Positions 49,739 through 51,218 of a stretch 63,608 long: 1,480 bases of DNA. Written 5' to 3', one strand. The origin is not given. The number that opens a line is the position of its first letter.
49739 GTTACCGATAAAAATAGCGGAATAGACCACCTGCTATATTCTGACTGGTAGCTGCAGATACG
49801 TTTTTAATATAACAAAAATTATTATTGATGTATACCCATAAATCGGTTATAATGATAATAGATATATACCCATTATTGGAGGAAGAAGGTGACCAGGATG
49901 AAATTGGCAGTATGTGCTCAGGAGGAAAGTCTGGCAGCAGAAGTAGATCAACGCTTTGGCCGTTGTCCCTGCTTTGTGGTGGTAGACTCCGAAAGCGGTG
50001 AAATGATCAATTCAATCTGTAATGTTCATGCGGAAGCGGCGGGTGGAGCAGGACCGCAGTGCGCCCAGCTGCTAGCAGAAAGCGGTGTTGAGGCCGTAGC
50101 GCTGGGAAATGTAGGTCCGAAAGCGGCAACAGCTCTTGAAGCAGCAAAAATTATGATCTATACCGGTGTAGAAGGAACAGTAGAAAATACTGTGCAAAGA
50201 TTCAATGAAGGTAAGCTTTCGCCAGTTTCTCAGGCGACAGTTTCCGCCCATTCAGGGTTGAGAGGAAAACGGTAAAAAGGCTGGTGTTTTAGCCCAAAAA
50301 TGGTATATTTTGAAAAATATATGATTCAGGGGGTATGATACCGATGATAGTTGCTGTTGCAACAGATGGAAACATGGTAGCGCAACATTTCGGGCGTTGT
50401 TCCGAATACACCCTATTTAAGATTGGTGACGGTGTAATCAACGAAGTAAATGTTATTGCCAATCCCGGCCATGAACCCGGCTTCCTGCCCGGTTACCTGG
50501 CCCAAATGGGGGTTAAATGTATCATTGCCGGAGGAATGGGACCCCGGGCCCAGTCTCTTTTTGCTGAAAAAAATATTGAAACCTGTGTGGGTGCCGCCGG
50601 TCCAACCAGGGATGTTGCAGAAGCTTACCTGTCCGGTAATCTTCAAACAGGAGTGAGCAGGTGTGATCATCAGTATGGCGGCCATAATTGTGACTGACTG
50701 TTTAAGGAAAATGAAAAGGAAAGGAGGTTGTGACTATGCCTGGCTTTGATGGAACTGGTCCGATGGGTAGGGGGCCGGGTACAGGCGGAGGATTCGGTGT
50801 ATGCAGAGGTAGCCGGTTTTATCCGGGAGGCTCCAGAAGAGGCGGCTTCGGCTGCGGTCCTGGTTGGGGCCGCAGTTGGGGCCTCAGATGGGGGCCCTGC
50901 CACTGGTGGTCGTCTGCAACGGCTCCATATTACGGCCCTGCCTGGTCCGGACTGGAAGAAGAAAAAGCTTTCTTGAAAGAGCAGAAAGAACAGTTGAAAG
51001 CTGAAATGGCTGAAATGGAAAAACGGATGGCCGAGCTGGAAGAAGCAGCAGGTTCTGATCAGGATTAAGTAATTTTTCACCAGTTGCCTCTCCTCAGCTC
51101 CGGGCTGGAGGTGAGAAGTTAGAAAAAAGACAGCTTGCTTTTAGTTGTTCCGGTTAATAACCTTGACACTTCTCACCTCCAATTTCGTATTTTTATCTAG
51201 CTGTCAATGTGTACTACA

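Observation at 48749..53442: Orange-protein (ORP)-like Fe-S/ATPase cluster with DUF5320, a DUF134 regulator and a divergent radical-SAM gene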

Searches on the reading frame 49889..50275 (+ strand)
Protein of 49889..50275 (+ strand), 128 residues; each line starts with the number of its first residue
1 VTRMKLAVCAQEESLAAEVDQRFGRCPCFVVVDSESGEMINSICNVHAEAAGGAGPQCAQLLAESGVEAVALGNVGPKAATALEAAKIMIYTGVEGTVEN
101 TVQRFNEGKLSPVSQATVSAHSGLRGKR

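Call 3: search_protein_families(library=pfam, proteins=[window:49889-50275:+], max_evalue=0.01)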
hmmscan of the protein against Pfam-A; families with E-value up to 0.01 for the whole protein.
window:49889-50275:+ (128 aa): 1 family
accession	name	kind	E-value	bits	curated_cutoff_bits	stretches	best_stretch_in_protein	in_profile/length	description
PF02579.22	Nitro_FeMo-Co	-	4e-21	75.6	26.3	1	18-106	4-93/94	Dinitrogenase iron-molybdenum cofactor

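Call 4: search_protein_families(library=ncbifam, proteins=[window:49889-50275:+], max_evalue=0.01)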
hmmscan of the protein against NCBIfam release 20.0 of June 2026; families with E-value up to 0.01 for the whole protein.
window:49889-50275:+ (128 aa): 1 family
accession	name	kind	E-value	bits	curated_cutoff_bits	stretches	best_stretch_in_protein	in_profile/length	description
NF041136.1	MrpORP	equivalog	9.2e-09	35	450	1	3-109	264-364/365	iron-sulfur cluster carrier protein MrpORP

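Call 38: search_solved_structures(query=window:49898-50275:+, max_evalue=0.01)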
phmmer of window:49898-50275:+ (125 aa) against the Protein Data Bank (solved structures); distinct sequences matched with E-value up to 0.01: 6.
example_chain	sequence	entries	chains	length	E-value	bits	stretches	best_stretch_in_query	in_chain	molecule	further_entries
1eo1_A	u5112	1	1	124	1.1e-16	64.6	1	1-111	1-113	HYPOTHETICAL PROTEIN MTH1175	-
2wfb_A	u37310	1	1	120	1.4e-14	57.8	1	2-107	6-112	PUTATIVE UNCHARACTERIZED PROTEIN ORP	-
1rdu_A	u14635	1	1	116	1.7e-14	57.5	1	4-111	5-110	conserved hypothetical protein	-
1t3v_A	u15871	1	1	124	1.2e-06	32.3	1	13-109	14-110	conserved hypothetical protein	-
1o13_A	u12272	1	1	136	1.6e-06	31.8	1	13-109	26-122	probable NifB protein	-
2yx6_A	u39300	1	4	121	1.9e-05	28.4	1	1-108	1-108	Hypothetical protein PH0822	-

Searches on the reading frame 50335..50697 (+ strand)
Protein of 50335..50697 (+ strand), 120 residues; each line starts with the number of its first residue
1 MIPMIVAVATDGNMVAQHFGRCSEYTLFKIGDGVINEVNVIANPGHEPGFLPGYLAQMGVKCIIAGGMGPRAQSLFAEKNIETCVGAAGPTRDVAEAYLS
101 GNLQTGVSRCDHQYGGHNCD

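Call 3: search_protein_families(library=pfam, proteins=[window:50335-50697:+], max_evalue=0.01)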
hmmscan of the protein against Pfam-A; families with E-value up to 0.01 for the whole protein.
window:50335-50697:+ (120 aa): 1 family
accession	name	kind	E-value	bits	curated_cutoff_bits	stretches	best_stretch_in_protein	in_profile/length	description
PF02579.22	Nitro_FeMo-Co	-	4.5e-17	62.6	26.3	1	11-99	1-93/94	Dinitrogenase iron-molybdenum cofactor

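Call 4: search_protein_families(library=ncbifam, proteins=[window:50335-50697:+], max_evalue=0.01)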
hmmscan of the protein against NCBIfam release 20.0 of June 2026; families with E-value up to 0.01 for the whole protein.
window:50335-50697:+ (120 aa): 2 families
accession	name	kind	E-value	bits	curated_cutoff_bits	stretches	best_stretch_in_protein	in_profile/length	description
NF041136.1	MrpORP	equivalog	1.2e-27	97.2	450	1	4-103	265-365/365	iron-sulfur cluster carrier protein MrpORP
TIGR01290.1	nifB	equivalog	0.0092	14.7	343.65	0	5-38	331-365/441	nitrogenase cofactor biosynthesis protein NifB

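Call 37: search_solved_structures(query=window:50335-50697:+, max_evalue=0.01)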
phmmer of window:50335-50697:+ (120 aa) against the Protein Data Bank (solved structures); distinct sequences matched with E-value up to 0.01: 4.
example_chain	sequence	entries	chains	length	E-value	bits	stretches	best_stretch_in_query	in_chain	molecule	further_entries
1t3v_A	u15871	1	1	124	4e-12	49.7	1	13-115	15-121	conserved hypothetical protein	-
1o13_A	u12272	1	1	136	4.9e-12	49.4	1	13-115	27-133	probable NifB protein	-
2yx6_A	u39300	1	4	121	1.5e-09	41.4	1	14-104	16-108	Hypothetical protein PH0822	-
1eo1_A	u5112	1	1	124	0.00028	24.4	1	8-104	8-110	HYPOTHETICAL PROTEIN MTH1175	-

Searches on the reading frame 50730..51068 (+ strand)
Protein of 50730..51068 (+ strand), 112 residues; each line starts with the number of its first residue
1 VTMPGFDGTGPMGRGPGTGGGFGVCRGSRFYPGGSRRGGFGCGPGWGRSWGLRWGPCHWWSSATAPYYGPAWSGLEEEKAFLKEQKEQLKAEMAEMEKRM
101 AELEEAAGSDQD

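Call 3: search_protein_families(library=pfam, proteins=[window:50730-51068:+], max_evalue=0.01)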
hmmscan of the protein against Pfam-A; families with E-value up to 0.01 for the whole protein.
window:50730-51068:+ (112 aa): 2 families
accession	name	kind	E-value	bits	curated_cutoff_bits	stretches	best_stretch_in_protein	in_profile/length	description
PF17253.7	DUF5320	-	6e-22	79.1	27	1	3-103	1-99/99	Family of unknown function (DUF5320)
PF04912.19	Dynamitin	-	0.0071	16.1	31.8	1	84-111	210-237/396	Dynamitin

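Call 4: search_protein_families(library=ncbifam, proteins=[window:50730-51068:+], max_evalue=0.01)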
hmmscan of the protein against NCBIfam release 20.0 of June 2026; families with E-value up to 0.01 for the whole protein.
window:50730-51068:+ (112 aa): 0 families

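Call 20: find_homologous_proteins(query=window:50730-51068:+)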
Query window:50730-51068:+ (112 aa): 17 proteins with E <= 0.001 among 38 candidates.
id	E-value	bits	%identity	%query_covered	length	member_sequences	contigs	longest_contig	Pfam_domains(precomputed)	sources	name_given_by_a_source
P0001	1.5e-68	247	99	98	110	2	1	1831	PF17253.8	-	-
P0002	4.2e-49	184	80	97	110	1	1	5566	PF17253.8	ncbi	-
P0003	2.5e-34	136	66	93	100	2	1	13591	PF17253.8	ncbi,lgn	-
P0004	1.2e-31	128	63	93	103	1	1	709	PF17253.8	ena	-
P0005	3.1e-31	126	62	93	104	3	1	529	PF17253.8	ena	-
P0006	2.9e-29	120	70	45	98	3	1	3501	PF17253.8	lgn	-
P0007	3.2e-28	116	61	44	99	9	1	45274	PF17253.8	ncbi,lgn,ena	-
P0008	7.7e-26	109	60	92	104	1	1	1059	PF17253.8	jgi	-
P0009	3.7e-22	97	61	92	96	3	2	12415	PF17253.8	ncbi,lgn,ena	-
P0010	4.1e-21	93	60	93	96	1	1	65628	PF17253.8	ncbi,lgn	ncbi:MAG: DUF5320 domain-containing protein [Bacillota bacterium]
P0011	1.4e-19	88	63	44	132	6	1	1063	PF17253.8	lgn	-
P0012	4.1e-16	77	67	46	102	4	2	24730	PF17253.8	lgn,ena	-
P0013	4.4e-14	71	63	41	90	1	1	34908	PF17253.8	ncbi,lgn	ncbi:MAG: DUF5320 family protein [Bacillota bacterium]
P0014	1.0e-9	57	52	92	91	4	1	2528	PF17253.8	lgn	-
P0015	7.3e-8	51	41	91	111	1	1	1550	PF17253.8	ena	-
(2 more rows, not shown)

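Call 22: find_encoding_contigs(protein=P0010, flank=8000, max_places=3)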
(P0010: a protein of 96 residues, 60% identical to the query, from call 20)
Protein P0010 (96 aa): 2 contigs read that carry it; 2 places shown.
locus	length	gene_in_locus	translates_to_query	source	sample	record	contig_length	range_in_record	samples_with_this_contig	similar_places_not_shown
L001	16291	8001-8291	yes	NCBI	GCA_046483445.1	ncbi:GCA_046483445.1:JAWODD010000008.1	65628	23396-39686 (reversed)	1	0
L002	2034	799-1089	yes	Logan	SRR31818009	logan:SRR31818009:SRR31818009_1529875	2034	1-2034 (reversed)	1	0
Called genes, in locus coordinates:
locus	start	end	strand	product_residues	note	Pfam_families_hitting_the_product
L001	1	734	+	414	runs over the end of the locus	PF25145:NfeD1b_N, PF24961:NfeD_membrane, PF01957:NfeD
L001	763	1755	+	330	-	PF12127:FloA, PF02403:Seryl_tRNA_N (faint)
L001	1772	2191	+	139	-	PF27722:YqfB (faint)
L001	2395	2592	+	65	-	PF00313:CSD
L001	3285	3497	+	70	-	-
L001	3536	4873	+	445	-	PF02386:TrkH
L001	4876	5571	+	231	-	PF01488:Shikimate_DH (weak), PF01210:NAD_Gly3P_dh_N (faint), PF02254:TrkA_N, PF02737:3HCDH_N (faint), PF03435:Sacchrp_dh_NADP (faint), PF03446:NAD_binding_2 (weak), PF03807:F420_oxidored (weak), PF02080:TrkA_C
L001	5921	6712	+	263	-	PF18761:Heliorhodopsin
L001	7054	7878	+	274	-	PF01656:CbiA, PF02374:ArsA_ATPase (weak), PF09140:MipZ (weak), PF10609:ParA, PF13614:AAA_31 (weak)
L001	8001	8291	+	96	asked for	PF17253:DUF5320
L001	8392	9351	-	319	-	PF06347:SH3_4, PF08239:SH3_3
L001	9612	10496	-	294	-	PF01734:Patatin, PF19890:DUF6363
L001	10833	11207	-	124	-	-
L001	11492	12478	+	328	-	PF00005:ABC_tran, PF13304:AAA_21, PF27102:NodI_C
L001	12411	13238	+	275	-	PF01061:ABC2_membrane, PF12698:ABC2_membrane_3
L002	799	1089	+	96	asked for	PF17253:DUF5320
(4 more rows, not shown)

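Call 23: find_encoding_contigs(protein=P0007, flank=8000, max_places=3)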
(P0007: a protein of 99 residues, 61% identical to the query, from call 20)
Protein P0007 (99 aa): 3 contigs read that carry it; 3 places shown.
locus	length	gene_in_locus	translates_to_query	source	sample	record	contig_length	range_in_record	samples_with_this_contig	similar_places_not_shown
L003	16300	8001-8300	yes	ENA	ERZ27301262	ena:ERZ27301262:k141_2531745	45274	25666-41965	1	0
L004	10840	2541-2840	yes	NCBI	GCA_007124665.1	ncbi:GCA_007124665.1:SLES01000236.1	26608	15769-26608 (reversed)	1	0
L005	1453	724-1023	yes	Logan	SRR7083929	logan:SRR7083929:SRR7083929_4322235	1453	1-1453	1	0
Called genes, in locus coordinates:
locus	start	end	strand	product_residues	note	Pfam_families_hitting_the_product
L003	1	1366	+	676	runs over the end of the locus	PF17391:Urocanase_N, PF01175:Urocanase, PF17392:Urocanase_C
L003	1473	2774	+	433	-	PF22039:HUTI_composite_bact (weak), PF07969:Amidohydro_3 (weak), PF01979:Amidohydro_1, PF07969:Amidohydro_3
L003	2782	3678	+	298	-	PF07837:FTCD_N, PF02971:FTCD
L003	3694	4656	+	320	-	PF02517:Rce1-like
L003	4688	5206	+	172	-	PF01965:DJ-1_PfpI, PF18011:Catalase_C (weak)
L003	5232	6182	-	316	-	PF04055:Radical_SAM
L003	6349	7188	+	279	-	PF10609:ParA, PF13614:AAA_31 (weak), PF01656:CbiA, PF02374:ArsA_ATPase (weak), PF09140:MipZ (weak)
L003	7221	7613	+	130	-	PF02579:Nitro_FeMo-Co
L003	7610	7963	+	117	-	PF02579:Nitro_FeMo-Co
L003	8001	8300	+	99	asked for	PF17253:DUF5320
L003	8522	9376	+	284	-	PF01656:CbiA, PF10609:ParA, PF13614:AAA_31 (weak), PF13237:Fer4_10 (weak), PF14697:Fer4_21 (weak), PF12838:Fer4_7 (weak), PF13187:Fer4_9 (weak), PF00037:Fer4 (weak), +3 more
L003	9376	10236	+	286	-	PF01656:CbiA, PF12838:Fer4_7 (faint), PF12797:Fer4_2 (faint), PF12837:Fer4_6 (faint), PF14697:Fer4_21 (weak), PF13484:Fer4_16 (faint), PF00037:Fer4 (weak), PF10609:ParA (weak)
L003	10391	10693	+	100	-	PF02001:DUF134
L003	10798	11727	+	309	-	PF00892:EamA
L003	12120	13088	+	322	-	PF01497:Peripla_BP_2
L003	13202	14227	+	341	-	PF01032:FecCD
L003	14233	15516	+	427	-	PF00005:ABC_tran, PF13304:AAA_21 (faint), PF27219:MJ0874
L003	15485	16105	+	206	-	PF02283:CobU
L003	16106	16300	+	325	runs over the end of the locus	PF03186:CobD_Cbib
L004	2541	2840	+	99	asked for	PF17253:DUF5320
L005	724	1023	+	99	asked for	PF17253:DUF5320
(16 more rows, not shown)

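Call 24: find_encoding_contigs(protein=P0013, flank=8000, max_places=3)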
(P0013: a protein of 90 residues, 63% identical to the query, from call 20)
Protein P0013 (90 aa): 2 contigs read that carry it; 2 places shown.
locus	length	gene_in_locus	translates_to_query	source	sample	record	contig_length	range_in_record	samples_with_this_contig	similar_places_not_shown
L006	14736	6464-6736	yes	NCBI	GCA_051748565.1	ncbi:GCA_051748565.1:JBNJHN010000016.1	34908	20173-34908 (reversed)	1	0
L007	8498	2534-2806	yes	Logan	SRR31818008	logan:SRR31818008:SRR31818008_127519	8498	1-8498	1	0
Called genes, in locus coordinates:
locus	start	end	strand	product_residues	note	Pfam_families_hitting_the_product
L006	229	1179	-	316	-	-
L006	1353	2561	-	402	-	PF13173:AAA_14, PF13635:DUF4143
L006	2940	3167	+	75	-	PF04014:MazE_antitoxin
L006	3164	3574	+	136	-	PF01850:PIN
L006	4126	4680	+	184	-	PF01202:SKI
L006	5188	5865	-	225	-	PF01209:Ubie_methyltran, PF13489:Methyltransf_23, PF02353:CMAS, PF05175:MTS (weak), PF13649:Methyltransf_25, PF13847:Methyltransf_31, PF08241:Methyltransf_11, PF08242:Methyltransf_12, +2 more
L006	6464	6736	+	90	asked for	PF17253:DUF5320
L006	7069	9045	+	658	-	PF03063:Prismane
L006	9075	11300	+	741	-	PF18537:CODH_A_N, PF03598:CdhC, PF19436:ACS_CODH_B_C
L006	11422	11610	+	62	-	PF13459:Fer4_15, PF13370:Fer4_13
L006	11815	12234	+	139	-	PF01592:NifU_N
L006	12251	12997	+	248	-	PF13938:DUF4213, PF04016:DUF364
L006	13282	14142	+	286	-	PF01063:Aminotran_4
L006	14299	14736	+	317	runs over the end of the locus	PF00892:EamA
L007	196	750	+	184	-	PF01202:SKI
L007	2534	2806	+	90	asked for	PF17253:DUF5320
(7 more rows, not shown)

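Call 42: search_protein_families(library=pfam, proteins=[L003:6349-7188:+], max_evalue=0.01)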
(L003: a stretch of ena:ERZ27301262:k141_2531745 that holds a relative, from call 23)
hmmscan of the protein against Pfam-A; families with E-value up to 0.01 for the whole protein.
L003:6349-7188:+ (279 aa): 10 families
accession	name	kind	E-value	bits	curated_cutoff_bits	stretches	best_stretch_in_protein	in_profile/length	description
PF10609.15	ParA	-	3.2e-92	308.8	27.1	1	36-257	4-227/246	NUBPL iron-transfer P-loop NTPase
PF01656.29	CbiA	-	1.9e-13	50.9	25.4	1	38-254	1-122/125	CobQ/CobB/MinD/ParA nucleotide binding domain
PF13614.12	AAA_31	-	4.2e-08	33.8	27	1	37-74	3-40/177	AAA domain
PF02374.21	ArsA_ATPase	-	4.2e-07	29.9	24.3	1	38-73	3-38/305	Anion-transporting ATPase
PF13500.12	AAA_26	-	1.6e-06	28.5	27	0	172-248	132-195/198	AAA domain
PF09140.17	MipZ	-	1.6e-05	24.8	20.7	1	38-84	3-49/262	ATPase MipZ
PF06564.18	CBP_BcsQ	-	0.003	17.6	21.3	1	40-72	6-38/234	Cellulose biosynthesis protein BcsQ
PF00142.24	Fer4_NifH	-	0.004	17.1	25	0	41-73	5-37/271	4Fe-4S iron sulfur cluster binding proteins, NifH/frxC family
PF01583.26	APS_kinase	-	0.0042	17.6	21.1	1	36-74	3-40/152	Adenylylsulphate kinase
PF16575.11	CLP1_P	-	0.0091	16.3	26.6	0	43-78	1-36/188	mRNA cleavage and polyadenylation factor CLP1 P-loop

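Call 68: search_solved_structures(query=window:50736-51068:+, max_evalue=1)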
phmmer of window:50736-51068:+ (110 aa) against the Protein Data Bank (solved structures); distinct sequences matched with E-value up to 1: 1.
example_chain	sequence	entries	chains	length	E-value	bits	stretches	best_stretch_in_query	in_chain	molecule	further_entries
7b67_A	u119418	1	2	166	0.4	14.2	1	8-56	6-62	Nucleotide triphosphate diphosphatase NUDT15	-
